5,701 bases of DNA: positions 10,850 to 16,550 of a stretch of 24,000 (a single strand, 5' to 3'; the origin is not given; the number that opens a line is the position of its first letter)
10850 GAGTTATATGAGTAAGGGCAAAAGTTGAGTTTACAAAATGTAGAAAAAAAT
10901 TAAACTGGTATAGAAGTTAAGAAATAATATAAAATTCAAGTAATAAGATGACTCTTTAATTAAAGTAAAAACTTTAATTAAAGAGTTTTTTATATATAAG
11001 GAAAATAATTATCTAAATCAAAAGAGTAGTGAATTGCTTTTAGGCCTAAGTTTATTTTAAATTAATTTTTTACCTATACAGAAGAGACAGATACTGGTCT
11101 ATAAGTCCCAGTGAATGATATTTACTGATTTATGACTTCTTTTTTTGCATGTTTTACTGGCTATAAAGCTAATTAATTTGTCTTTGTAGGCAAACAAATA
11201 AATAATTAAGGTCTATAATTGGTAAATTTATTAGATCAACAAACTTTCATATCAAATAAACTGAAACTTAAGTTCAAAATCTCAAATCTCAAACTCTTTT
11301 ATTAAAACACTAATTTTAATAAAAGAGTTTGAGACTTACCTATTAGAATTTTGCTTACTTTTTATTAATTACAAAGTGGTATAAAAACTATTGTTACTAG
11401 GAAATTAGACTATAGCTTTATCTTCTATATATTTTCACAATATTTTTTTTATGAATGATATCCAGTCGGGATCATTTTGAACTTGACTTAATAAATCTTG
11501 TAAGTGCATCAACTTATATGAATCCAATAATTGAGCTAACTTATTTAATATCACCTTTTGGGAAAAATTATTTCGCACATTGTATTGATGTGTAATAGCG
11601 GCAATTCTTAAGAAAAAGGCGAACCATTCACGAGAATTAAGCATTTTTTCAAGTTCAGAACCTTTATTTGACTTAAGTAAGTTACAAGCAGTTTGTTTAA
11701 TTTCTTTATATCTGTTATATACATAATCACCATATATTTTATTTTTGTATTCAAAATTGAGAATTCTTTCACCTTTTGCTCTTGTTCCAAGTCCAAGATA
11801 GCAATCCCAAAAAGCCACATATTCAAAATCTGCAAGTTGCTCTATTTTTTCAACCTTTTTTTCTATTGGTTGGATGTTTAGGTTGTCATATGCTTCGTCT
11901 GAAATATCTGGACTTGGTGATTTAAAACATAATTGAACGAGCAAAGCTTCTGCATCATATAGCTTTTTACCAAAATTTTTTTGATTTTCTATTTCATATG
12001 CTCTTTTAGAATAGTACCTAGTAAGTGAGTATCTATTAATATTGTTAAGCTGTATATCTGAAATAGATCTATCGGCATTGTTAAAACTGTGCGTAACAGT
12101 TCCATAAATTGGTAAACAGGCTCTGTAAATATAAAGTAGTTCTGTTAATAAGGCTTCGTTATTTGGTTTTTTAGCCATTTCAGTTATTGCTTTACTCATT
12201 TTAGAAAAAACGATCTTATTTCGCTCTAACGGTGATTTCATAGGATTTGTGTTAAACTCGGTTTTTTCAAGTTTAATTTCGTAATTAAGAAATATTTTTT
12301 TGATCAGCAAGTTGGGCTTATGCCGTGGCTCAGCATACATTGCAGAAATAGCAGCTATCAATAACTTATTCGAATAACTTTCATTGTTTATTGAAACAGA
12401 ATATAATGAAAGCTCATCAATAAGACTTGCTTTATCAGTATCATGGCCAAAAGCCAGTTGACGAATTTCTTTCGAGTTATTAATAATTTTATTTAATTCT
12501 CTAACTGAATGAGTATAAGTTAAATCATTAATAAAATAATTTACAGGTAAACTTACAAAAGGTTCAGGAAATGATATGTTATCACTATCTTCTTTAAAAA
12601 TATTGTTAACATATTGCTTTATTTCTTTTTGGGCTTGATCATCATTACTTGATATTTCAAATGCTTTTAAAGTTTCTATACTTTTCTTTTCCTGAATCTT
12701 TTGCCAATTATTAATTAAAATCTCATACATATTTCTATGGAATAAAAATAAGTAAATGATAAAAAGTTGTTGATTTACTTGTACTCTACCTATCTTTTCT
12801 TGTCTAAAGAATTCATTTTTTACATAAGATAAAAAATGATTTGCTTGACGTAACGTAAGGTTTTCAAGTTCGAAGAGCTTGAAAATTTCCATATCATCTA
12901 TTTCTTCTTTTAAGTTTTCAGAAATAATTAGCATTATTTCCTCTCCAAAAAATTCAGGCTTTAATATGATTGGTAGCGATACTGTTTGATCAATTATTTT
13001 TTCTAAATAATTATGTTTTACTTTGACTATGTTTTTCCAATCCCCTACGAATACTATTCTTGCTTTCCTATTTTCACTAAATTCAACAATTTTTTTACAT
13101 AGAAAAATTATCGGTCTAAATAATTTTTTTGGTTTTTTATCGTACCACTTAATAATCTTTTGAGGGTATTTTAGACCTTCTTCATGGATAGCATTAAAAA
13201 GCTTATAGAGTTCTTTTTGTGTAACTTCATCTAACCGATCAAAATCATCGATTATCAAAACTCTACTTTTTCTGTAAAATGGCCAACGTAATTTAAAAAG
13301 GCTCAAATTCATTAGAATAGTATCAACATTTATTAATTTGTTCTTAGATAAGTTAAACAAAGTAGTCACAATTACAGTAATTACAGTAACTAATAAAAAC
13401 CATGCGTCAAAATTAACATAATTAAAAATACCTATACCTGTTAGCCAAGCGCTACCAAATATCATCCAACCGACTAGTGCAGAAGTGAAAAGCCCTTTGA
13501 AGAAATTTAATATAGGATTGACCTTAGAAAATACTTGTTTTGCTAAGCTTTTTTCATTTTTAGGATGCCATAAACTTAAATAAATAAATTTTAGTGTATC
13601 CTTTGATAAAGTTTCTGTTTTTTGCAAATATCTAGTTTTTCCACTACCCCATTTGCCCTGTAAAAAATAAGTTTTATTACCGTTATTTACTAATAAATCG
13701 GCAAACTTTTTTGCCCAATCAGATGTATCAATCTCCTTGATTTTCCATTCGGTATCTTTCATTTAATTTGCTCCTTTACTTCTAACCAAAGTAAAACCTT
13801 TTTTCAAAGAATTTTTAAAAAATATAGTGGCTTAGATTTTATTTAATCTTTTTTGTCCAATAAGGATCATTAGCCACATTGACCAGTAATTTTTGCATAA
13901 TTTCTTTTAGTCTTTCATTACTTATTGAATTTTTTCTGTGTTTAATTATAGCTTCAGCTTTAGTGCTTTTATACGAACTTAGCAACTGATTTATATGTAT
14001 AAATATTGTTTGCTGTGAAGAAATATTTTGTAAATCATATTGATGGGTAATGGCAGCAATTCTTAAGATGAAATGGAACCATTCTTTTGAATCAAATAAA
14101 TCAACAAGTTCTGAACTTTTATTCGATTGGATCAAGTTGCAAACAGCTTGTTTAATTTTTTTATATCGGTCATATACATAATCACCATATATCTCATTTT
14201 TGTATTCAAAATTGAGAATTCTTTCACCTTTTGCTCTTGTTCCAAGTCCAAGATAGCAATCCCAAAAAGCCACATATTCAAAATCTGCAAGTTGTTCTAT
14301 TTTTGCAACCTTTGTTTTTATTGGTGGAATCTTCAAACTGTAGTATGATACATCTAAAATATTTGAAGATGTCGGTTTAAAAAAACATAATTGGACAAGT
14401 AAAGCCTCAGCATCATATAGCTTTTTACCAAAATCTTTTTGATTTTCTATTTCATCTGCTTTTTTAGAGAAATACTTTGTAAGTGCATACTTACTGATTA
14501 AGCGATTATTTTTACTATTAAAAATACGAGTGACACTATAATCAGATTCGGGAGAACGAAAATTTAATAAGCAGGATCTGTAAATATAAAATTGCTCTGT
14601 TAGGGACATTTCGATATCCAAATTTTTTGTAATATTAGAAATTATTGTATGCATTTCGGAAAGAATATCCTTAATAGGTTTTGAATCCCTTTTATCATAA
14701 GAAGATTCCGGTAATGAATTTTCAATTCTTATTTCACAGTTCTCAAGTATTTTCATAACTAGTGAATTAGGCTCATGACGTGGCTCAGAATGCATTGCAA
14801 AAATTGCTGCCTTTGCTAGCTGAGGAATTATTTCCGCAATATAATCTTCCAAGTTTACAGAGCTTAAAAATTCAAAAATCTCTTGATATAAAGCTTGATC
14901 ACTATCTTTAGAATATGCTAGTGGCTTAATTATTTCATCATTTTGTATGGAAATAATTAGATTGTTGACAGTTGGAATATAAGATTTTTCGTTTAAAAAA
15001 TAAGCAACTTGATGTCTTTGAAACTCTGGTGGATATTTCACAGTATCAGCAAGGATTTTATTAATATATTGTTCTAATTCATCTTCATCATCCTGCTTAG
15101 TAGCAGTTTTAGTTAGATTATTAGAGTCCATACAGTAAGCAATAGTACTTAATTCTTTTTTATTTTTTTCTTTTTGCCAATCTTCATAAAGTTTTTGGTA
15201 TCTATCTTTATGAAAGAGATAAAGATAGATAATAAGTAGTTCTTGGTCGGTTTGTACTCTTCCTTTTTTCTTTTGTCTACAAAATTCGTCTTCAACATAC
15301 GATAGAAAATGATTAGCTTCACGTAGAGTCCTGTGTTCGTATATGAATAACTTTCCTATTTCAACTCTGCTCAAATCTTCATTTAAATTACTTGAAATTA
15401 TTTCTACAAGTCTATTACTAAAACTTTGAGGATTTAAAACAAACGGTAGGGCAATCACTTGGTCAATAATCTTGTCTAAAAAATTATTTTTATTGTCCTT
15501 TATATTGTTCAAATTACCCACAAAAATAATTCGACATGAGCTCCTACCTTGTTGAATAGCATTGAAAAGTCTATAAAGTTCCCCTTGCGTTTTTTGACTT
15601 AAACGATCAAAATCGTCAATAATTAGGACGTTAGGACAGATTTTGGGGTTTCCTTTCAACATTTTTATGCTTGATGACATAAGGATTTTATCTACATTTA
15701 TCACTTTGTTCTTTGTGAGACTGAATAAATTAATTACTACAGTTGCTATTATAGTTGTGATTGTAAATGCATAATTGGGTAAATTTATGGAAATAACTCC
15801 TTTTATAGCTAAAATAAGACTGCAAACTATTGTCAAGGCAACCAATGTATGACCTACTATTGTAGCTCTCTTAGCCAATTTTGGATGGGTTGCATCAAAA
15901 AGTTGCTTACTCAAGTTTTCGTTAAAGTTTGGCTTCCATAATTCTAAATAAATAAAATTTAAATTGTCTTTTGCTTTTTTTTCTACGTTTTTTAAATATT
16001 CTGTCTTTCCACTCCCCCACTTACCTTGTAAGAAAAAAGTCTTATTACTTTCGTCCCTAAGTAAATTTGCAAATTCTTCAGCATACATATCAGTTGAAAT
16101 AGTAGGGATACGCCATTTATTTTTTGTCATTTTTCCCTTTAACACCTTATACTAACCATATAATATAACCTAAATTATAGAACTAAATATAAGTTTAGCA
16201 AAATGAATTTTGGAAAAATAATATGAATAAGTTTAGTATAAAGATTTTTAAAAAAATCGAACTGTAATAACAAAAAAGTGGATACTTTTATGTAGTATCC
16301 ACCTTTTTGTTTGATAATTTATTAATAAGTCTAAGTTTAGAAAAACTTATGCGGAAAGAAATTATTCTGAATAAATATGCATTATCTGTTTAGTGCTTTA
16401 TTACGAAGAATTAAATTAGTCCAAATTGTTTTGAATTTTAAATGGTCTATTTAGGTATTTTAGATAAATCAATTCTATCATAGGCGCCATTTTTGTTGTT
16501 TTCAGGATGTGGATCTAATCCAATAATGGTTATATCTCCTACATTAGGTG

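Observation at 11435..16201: Tandem pair of diverged KAP-type (TM-helices-inside-the-P-loop) NTPases forming a dedicated operon: candidate uncharacterised two-gene conflict/defence module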

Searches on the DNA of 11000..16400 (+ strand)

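Call 14: search_dna_similar(query=window:11000-16400:+, collection=plasmids, mode=near)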
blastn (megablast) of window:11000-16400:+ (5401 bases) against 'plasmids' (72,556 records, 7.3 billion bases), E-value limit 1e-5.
Records with a match: 2; places in all: 4; records where one place covers at least 80% of the query: 2.
Best place of each record, by identity: >=99% 1; 95-99% 1.
By first word of the organism name: Lactobacillus 2.
By predicted mobility (MOB-suite, as given by PLSDB): non-mobilizable 2.
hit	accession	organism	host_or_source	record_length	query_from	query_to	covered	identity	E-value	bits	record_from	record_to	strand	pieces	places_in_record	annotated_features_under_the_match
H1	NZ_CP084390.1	Lactobacillus helsingborgensis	Apis mellifera,pure culture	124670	1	5401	100%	100.0%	0e+0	9974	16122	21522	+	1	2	P-loop NTPase fold protein (x2)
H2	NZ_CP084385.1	Lactobacillus helsingborgensis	Apis mellifera,pure culture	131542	288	5401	95%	97.1%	0e+0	8630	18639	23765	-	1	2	P-loop NTPase fold protein (x2)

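Call 15: get_annotated_region(hit=H1, flank=14000)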
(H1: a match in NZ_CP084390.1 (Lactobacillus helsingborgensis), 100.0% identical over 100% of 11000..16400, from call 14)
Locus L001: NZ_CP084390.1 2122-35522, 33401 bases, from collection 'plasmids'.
description: Lactobacillus helsingborgensis strain IBH002 plasmid pIBH002-1, complete sequence
organism: Lactobacillus helsingborgensis (NCBI taxid 1218494)
taxonomy: Bacteria; Bacillota; Bacilli; Lactobacillales; Lactobacillaceae; Lactobacillus; Lactobacillus helsingborgensis
host: -; source: Apis mellifera,pure culture; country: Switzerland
typing (MOB-suite, as given by PLSDB): non-mobilizable
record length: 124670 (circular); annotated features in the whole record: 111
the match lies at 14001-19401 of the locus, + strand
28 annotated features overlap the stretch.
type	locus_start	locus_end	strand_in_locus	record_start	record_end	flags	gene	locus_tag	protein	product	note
CDS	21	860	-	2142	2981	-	-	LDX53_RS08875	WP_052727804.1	C40 family peptidase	-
CDS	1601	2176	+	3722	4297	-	-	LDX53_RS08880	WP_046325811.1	hypothetical protein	-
CDS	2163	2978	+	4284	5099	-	-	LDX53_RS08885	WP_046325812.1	preprotein translocase subunit SecG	-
CDS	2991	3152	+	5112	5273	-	-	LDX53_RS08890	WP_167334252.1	hypothetical protein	-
CDS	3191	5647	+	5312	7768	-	secA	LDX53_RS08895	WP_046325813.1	preprotein translocase subunit SecA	GO:0043952 - protein transport by the Sec complex [Evidence IEA]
CDS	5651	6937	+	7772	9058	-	secY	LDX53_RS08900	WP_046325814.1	preprotein translocase subunit SecY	GO:0043952 - protein transport by the Sec complex [Evidence IEA]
CDS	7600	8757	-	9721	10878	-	-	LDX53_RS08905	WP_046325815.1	helveticin J family class III bacteriocin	GO:0042742 - defense response to bacterium [Evidence IEA]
CDS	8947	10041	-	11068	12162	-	-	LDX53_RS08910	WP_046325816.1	SLAP domain-containing protein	-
CDS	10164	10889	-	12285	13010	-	-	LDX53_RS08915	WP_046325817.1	helveticin J family class III bacteriocin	GO:0042742 - defense response to bacterium [Evidence IEA]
CDS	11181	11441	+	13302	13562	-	-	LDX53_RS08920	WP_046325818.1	hypothetical protein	-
CDS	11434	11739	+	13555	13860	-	-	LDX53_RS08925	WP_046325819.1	phage holin, LLH family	-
CDS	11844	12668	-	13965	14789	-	-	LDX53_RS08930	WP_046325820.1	helix-turn-helix transcriptional regulator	-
CDS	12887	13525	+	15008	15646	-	-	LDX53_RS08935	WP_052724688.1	hypothetical protein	-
CDS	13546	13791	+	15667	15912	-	-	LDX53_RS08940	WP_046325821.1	hypothetical protein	-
CDS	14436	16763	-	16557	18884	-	-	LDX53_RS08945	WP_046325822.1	P-loop NTPase fold protein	-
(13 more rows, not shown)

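Call 16: get_annotated_region(hit=H2, flank=10000)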
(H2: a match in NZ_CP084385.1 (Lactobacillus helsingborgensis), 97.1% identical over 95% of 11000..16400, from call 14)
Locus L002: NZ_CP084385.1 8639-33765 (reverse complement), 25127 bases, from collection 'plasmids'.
description: Lactobacillus helsingborgensis strain IBH003 plasmid pIBH003-1, complete sequence
organism: Lactobacillus helsingborgensis (NCBI taxid 1218494)
taxonomy: Bacteria; Bacillota; Bacilli; Lactobacillales; Lactobacillaceae; Lactobacillus; Lactobacillus helsingborgensis
host: -; source: Apis mellifera,pure culture; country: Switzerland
typing (MOB-suite, as given by PLSDB): non-mobilizable
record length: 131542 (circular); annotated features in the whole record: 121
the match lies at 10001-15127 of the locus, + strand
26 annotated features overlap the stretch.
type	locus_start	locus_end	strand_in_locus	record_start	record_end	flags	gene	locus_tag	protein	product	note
CDS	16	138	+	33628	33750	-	-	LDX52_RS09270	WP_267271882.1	hypothetical protein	-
CDS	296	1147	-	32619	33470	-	-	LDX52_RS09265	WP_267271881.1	DUF4097 family beta strand repeat-containing protein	-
CDS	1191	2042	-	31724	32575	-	-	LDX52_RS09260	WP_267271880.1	DUF2807 domain-containing protein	-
CDS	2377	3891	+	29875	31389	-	dltA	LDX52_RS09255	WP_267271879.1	D-alanine--poly(phosphoribitol) ligase subunit DltA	GO:0019350 - teichoic acid biosynthetic process [Evidence IEA]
CDS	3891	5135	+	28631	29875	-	dltB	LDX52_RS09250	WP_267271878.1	D-alanyl-lipoteichoic acid biosynthesis protein DltB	GO:0070395 - lipoteichoic acid biosynthetic process [Evidence IEA]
CDS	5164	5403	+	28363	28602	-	dltC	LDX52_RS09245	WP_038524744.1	D-alanine--poly(phosphoribitol) ligase subunit DltC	GO:0019350 - teichoic acid biosynthetic process [Evidence IEA]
CDS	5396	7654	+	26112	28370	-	dltD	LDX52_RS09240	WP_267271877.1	D-alanyl-lipoteichoic acid biosynthesis protein DltD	GO:0070394 - lipoteichoic acid metabolic process [Evidence IEA]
CDS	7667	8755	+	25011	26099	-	-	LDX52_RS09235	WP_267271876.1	P-loop NTPase fold protein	-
CDS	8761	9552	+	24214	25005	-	-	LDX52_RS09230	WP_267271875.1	hypothetical protein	-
CDS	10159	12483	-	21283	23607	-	-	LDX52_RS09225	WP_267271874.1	P-loop NTPase fold protein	-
CDS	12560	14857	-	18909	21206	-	-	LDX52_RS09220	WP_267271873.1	P-loop NTPase fold protein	-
CDS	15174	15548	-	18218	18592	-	-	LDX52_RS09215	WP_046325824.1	hypothetical protein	-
CDS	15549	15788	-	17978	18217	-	-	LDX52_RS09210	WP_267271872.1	hypothetical protein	-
CDS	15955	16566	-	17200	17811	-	-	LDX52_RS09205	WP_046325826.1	tyrosine-type recombinase/integrase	GO:0015074 - DNA integration [Evidence IEA]; GO:0006310 - DNA recombination [Evidence IEA]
CDS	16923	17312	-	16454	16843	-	-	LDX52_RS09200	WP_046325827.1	type II toxin-antitoxin system PemK/MazF family toxin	-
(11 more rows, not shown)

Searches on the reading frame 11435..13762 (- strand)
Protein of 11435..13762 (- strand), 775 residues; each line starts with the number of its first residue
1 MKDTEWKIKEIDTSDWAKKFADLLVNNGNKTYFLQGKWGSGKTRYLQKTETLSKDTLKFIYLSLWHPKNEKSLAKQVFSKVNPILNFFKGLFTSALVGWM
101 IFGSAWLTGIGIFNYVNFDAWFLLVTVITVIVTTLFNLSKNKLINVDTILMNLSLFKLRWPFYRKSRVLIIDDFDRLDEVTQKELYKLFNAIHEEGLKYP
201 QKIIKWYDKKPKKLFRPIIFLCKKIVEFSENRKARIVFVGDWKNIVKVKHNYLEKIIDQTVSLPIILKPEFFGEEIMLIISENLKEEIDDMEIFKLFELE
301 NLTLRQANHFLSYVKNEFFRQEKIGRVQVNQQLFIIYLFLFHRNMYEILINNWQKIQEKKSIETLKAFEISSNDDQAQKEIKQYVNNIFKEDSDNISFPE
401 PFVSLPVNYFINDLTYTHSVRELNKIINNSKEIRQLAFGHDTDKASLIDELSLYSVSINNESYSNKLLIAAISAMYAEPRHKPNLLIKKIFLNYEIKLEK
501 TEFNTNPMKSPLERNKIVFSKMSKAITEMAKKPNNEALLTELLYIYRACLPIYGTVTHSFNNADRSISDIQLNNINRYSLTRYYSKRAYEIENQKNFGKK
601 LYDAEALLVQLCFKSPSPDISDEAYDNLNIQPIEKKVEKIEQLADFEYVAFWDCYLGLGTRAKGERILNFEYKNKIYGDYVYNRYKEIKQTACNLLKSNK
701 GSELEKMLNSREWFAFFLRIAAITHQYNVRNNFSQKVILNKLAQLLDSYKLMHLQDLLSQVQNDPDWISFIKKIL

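Call 3: search_protein_families(library=pfam, proteins=[window:11435-13762:-], max_evalue=1)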
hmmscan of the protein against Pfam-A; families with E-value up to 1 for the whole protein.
window:11435-13762:- (775 aa): 5 families
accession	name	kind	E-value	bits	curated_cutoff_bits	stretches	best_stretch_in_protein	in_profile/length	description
PF07693.20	KAP_NTPase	-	3.3e-09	36.8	20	1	17-193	5-179/293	KAP family P-loop domain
PF13401.12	AAA_22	-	0.00043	21.1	27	0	166-191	85-110/130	AAA domain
PF13191.12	AAA_16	-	0.038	14.9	32.6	0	167-190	134-157/167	AAA ATPase domain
PF05729.18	NACHT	-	0.088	13.1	26.7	0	31-48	2-19/167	NACHT domain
PF10260.14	SAYSvFN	-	0.099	12.9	25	1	105-136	4-35/70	Uncharacterized conserved domain (SAYSvFN)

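Call 4: search_protein_families(library=padloc, proteins=[window:11435-13762:-], max_evalue=1)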
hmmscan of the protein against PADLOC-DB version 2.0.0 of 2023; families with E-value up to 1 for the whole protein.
window:11435-13762:- (775 aa): 1 family
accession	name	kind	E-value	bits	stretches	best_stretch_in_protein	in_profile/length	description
PDLC02361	PifA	-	0.001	15.8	1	34-86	45-101/720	PifA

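Call 38: search_protein_families(library=ncbifam, proteins=[window:11435-13762:-], max_evalue=0.01)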
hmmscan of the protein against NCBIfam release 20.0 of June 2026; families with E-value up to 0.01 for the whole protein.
window:11435-13762:- (775 aa): 1 family
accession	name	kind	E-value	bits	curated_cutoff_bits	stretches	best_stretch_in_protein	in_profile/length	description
TIGR03420.1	DnaA_homol_Hda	equivalog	0.0018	17.9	194.8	0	165-196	90-123/226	DnaA regulatory inactivator Hda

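Call 68: find_encoding_contigs(protein=window:11435-13762:-, flank=6000, max_places=8)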
Protein window:11435-13762:- (775 aa): 6 contigs read that carry it; 2 places shown.
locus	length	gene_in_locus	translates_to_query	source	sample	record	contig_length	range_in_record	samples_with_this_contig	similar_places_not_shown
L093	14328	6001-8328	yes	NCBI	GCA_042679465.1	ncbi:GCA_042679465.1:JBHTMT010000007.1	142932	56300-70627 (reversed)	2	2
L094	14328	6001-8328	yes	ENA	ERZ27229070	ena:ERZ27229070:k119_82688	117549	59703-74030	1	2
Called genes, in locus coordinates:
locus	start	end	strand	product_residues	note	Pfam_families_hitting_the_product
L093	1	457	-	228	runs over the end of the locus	PF01476:LysM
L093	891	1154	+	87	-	PF04014:MazE_antitoxin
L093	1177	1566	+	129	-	PF02452:PemK_toxin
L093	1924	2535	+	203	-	PF00589:Phage_integrase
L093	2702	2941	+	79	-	-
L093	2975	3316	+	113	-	-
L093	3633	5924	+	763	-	PF07693:KAP_NTPase, PF13401:AAA_22 (weak)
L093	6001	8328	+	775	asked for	PF07693:KAP_NTPase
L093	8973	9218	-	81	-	-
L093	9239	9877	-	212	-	-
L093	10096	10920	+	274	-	PF01381:HTH_3 (weak)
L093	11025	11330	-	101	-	-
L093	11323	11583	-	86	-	-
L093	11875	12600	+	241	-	PF17312:Helveticin_J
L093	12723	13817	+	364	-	PF03217:SlpA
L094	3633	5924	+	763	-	PF07693:KAP_NTPase, PF13401:AAA_22 (weak)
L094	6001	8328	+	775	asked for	PF07693:KAP_NTPase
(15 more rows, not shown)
